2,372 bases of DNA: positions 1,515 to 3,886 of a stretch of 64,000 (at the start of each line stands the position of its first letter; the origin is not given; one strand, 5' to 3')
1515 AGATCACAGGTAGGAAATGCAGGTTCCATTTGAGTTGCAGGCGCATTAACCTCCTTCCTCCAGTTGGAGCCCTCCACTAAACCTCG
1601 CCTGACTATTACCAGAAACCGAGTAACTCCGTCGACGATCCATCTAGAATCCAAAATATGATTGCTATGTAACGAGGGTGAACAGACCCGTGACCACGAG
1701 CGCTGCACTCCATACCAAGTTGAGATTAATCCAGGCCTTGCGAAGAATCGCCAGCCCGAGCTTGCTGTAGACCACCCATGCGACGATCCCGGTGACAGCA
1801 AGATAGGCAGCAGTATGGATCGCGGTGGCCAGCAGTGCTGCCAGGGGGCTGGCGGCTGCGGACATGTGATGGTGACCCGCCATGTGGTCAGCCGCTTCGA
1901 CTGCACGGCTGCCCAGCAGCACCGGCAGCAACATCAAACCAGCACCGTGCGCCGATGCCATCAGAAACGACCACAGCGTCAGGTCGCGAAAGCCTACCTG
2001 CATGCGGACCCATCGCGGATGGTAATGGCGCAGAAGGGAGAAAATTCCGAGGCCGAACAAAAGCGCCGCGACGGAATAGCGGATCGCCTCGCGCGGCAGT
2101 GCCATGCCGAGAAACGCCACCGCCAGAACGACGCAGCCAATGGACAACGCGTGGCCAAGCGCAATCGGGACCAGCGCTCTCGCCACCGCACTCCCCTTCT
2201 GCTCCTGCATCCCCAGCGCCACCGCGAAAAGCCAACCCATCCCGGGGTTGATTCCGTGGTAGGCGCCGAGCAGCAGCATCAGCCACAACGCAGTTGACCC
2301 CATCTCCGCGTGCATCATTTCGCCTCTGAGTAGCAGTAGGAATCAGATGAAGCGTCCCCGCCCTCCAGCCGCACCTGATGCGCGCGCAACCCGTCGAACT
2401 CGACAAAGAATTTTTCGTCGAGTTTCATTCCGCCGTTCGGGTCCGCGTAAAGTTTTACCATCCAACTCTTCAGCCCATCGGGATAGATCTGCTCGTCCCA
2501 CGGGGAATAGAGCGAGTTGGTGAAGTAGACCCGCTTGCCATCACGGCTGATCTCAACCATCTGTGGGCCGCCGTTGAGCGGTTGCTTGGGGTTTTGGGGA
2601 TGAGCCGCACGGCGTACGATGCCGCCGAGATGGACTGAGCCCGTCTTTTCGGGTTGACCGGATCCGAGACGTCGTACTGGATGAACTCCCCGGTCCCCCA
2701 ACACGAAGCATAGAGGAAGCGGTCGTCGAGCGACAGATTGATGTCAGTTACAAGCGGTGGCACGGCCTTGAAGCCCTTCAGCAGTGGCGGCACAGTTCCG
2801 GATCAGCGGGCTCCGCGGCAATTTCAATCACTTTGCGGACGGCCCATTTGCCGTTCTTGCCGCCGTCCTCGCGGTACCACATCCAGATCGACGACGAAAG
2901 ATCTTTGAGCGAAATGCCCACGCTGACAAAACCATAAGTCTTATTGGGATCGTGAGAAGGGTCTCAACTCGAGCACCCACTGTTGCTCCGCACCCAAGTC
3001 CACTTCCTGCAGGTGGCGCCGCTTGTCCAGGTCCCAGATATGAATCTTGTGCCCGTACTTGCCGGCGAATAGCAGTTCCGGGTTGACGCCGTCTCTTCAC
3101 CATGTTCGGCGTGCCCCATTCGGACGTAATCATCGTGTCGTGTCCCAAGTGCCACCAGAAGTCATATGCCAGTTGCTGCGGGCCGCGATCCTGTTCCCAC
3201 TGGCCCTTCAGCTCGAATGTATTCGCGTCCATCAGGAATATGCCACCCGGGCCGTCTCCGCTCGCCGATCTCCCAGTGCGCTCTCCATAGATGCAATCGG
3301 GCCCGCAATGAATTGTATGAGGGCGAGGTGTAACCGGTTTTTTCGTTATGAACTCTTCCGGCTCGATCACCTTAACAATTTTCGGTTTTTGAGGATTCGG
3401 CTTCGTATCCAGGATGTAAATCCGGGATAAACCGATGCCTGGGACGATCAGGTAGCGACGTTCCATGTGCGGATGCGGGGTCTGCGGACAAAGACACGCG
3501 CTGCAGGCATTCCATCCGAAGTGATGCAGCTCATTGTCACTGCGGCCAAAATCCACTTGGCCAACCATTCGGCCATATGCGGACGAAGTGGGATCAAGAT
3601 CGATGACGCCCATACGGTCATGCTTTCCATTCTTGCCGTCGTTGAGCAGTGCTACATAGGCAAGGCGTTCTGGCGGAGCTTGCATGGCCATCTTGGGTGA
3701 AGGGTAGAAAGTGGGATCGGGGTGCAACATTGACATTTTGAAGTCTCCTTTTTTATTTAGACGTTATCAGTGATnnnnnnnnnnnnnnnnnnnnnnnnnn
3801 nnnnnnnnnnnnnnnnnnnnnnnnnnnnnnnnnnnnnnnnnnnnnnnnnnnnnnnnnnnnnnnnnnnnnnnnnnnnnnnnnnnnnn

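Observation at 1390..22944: tRNA-Val(GAC) integration hotspot with an array of 3'-half copies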

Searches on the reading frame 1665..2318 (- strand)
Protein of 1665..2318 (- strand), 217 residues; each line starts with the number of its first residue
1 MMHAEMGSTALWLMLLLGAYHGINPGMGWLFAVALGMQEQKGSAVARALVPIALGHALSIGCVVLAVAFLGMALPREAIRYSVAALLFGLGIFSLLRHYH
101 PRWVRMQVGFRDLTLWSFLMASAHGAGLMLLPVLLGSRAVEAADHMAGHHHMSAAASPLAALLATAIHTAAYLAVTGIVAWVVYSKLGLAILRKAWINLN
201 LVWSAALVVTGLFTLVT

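Call 10: search_protein_families(library=pfam, proteins=[window:1665-2318:-], max_evalue=0.01)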
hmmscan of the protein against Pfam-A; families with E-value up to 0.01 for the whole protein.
window:1665-2318:- (217 aa): 0 families

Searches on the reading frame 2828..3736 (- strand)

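Call 10: search_protein_families(library=pfam, proteins=[window:2828-3736:-], max_evalue=0.01)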
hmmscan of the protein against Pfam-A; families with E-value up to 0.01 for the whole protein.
window:2828-3736:- (302 aa): 1 family
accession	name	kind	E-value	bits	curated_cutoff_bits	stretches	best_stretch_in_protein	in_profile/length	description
PF05694.17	SBP56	-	6.5e-75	253.1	34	1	5-215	2-207/453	56kDa selenium binding protein (SBP56)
